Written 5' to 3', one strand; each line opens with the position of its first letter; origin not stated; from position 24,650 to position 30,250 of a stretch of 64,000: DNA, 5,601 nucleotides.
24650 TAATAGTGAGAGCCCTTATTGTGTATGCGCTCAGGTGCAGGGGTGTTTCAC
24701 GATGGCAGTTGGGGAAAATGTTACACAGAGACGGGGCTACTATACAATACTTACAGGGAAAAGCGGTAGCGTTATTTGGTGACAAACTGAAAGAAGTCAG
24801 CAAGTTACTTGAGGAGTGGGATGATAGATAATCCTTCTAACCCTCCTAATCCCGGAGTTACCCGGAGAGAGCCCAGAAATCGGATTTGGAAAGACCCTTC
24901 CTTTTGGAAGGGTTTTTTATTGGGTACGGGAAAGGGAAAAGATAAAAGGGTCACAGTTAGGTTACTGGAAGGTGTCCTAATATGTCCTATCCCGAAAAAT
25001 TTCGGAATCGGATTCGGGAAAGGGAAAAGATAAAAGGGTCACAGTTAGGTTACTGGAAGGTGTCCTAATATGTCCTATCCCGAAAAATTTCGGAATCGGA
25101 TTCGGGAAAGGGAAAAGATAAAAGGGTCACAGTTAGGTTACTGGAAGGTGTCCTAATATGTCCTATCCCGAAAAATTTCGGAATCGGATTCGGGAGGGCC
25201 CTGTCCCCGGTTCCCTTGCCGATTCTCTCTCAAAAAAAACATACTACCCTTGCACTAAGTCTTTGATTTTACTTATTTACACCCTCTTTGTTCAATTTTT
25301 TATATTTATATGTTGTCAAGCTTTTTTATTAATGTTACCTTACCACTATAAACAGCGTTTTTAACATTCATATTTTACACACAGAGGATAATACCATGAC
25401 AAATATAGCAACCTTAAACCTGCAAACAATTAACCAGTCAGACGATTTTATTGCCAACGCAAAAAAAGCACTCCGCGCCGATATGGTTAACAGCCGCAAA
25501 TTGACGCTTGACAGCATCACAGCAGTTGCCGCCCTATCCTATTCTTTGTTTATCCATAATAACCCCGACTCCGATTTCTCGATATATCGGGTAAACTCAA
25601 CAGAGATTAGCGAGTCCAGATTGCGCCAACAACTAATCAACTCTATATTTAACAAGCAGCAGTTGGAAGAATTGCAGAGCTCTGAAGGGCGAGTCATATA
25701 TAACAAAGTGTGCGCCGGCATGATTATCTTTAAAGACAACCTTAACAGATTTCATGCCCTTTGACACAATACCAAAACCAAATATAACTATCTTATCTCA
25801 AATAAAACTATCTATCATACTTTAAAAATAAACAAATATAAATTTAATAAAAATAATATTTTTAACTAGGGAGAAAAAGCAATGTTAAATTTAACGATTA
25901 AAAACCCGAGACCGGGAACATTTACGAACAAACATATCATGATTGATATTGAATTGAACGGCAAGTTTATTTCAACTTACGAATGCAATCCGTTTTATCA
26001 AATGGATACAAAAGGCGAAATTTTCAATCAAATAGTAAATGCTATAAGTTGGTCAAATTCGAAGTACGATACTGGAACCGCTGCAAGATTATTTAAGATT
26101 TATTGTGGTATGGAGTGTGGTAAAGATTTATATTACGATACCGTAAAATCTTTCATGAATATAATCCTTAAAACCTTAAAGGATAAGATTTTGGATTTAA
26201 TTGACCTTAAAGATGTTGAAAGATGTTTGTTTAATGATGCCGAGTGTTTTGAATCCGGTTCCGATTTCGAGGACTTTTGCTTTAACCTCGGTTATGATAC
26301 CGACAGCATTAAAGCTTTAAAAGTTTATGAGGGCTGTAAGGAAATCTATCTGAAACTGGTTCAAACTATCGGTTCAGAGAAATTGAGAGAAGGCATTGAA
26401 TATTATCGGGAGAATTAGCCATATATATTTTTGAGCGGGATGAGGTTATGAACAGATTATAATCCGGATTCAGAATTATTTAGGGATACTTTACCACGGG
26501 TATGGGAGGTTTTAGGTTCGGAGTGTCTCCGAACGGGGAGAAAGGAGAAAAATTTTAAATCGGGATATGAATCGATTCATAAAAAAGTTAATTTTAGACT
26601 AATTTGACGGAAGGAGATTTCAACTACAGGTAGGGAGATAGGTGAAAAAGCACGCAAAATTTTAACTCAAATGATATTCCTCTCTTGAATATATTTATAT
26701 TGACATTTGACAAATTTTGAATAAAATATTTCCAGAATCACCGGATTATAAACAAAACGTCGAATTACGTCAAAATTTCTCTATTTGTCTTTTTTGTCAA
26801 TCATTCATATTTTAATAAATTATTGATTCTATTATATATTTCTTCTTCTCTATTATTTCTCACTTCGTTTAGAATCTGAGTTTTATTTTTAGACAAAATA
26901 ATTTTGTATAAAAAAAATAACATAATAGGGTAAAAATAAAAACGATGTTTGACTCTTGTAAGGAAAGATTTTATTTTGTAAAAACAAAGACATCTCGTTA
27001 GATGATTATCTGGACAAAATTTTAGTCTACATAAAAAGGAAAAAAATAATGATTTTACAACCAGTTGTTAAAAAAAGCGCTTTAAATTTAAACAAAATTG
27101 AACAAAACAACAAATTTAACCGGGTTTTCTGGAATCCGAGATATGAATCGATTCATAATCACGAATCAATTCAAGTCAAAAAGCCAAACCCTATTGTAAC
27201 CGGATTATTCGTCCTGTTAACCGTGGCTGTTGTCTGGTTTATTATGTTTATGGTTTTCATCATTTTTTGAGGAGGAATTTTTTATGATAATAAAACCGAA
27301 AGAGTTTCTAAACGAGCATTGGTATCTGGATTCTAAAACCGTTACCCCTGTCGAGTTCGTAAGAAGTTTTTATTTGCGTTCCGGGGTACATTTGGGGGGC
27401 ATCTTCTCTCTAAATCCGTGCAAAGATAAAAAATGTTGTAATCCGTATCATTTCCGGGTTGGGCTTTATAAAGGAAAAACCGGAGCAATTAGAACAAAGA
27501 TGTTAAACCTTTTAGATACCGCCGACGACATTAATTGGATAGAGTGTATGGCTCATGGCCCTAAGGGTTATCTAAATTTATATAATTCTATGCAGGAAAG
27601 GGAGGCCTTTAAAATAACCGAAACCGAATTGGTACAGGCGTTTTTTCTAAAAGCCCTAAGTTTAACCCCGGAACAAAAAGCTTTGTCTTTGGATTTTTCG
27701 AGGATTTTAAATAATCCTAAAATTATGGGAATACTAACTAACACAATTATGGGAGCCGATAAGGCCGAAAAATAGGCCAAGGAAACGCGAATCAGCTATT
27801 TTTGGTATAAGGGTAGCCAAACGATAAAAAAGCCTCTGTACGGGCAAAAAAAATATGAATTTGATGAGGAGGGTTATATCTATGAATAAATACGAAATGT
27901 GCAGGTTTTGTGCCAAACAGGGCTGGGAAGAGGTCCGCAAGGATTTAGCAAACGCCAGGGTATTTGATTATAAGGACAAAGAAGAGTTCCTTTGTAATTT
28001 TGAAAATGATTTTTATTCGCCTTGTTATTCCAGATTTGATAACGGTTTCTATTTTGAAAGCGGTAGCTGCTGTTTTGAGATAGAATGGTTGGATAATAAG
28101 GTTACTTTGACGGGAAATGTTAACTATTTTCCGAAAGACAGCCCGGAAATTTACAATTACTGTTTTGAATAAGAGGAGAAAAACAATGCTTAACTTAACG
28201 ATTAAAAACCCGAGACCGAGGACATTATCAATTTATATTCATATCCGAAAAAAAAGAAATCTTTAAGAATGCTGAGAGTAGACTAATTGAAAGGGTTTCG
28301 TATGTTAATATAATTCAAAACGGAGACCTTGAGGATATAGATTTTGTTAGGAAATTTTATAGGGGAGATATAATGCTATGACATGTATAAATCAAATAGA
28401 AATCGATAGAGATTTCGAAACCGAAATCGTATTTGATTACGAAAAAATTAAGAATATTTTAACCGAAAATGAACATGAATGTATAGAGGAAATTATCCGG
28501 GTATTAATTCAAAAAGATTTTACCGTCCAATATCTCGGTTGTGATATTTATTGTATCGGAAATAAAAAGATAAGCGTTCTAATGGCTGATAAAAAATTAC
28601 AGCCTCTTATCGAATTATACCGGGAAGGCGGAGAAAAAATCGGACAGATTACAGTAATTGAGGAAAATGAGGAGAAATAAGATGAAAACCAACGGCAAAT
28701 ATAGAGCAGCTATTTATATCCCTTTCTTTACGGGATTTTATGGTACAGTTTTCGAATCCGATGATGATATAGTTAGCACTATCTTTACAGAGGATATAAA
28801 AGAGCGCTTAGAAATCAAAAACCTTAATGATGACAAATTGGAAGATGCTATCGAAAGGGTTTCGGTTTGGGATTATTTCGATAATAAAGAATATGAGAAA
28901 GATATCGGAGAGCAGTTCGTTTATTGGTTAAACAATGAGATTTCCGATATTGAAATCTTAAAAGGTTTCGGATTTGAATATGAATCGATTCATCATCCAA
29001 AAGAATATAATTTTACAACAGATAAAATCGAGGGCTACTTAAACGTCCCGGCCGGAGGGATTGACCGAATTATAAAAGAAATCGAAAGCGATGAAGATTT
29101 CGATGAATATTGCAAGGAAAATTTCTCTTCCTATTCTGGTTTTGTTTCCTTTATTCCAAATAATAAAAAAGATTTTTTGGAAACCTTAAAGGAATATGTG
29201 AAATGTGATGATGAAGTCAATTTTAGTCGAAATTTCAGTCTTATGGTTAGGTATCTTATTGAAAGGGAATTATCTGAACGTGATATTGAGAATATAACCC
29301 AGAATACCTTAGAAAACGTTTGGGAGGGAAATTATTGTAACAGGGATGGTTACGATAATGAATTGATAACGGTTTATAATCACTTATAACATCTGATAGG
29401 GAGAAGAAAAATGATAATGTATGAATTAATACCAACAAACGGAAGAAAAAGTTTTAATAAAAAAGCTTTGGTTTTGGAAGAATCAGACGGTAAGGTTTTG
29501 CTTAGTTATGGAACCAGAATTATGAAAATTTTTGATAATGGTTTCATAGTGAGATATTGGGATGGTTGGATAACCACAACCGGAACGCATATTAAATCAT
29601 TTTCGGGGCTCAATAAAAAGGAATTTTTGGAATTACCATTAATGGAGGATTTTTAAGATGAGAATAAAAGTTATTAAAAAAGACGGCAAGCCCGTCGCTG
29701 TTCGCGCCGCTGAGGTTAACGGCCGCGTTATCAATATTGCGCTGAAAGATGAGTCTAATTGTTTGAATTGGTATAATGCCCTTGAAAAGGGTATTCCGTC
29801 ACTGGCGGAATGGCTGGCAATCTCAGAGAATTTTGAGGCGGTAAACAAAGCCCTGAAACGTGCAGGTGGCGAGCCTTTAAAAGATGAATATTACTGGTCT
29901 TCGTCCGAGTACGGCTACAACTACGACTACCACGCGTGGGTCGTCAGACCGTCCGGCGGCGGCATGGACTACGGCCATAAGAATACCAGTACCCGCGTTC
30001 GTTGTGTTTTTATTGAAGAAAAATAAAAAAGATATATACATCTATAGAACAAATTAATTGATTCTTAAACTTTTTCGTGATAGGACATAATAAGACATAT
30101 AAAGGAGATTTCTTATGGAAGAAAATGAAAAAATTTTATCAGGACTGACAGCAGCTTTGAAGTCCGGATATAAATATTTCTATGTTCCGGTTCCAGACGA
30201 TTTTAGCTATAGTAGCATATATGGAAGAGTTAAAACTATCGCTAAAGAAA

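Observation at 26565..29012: Recurrent perfect 14-bp palindrome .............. (16-mer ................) at three loci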

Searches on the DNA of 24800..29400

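Call 30: search_rna_families(source=window, start=24800, end=29400, threshold=evalue, max_evalue=1)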
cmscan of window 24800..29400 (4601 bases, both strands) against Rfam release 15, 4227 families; matches with E-value up to 1: 0.
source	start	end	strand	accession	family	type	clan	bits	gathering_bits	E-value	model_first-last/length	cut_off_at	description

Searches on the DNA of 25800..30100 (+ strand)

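Call 7: search_dna_similar(query=window:25800-30100:+, collection=phages, mode=distant)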
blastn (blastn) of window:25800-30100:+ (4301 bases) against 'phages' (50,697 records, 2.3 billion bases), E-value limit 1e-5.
No match.

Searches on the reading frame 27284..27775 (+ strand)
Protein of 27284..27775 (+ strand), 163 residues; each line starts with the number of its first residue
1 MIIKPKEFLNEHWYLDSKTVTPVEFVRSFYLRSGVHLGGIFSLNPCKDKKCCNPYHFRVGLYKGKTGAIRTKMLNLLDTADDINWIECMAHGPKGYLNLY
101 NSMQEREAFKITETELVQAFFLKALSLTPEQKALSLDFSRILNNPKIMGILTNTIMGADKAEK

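Call 13: search_protein_families(library=pfam, max_evalue=0.01, proteins=[window:27284-27775:+])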
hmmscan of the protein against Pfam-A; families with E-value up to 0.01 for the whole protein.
window:27284-27775:+ (163 aa): 0 families

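Call 14: search_protein_families(library=phrogs, max_evalue=0.001, proteins=[window:27284-27775:+])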
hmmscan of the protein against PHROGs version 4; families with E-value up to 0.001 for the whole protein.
window:27284-27775:+ (163 aa): 0 families

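Call 29: find_homologous_proteins(query=window:27284-27775:+)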
Query window:27284-27775:+ (163 aa): 1 proteins with E <= 0.001 among 21 candidates.
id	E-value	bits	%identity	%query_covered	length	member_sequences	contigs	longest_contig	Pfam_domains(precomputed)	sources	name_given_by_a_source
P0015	7.2e-104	363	97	100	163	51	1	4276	-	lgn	-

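Call 61: search_solved_structures(query=window:27284-27775:+, max_evalue=5)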
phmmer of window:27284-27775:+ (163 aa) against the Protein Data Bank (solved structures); distinct sequences matched with E-value up to 5: 5.
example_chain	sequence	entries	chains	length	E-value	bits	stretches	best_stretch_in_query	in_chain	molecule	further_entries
2knb_B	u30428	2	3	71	0.29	14.3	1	47-98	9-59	Endophilin-A1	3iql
2ew3_A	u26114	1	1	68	0.61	13.3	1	48-98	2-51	SH3-containing GRB2-like protein 3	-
7jil_T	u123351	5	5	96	0.97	12.6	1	2-76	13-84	50S ribosomal protein L23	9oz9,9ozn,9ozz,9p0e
7oya_T2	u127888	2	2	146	1.3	12.1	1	11-61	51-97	40S ribosomal protein S19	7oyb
3c0c_A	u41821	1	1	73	1.5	12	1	50-99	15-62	Endophilin-A2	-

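Call 86: search_protein_families(library=ncbifam, max_evalue=0.05, proteins=[window:27284-27775:+])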
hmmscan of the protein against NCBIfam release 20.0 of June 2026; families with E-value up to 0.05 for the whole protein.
window:27284-27775:+ (163 aa): 0 families

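Call 89: predict_structure(protein=window:27284-27775:+)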
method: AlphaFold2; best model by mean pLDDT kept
length: 163 residues; sequences in the alignment: 1
mean_pLDDT: 39.4   pTM: 0.32
mean pLDDT of the five models: 39.4, 35.6, 35.2, 33.9, 33.0
residues with pLDDT >= 90: 0; 70-90: 0; 50-70: 41; < 50: 122
segments of 3 or more residues with pLDDT < 50: 1-100, 125-127, 130-136, 153-163
pLDDT, mean of each block of 10 residues (from residue 1): 23 33 39 32 31 30 31 39 29 43 55 53 51 49 55 41 30
secondary structure, 60 per line:
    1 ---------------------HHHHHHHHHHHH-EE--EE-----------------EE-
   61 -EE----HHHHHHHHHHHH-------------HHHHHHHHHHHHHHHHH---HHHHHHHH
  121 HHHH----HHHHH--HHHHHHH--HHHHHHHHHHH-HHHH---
elements in order: H22-33 H68-79 H93-109 H113-124 H129-133 H136-142 H145-155 H157-160
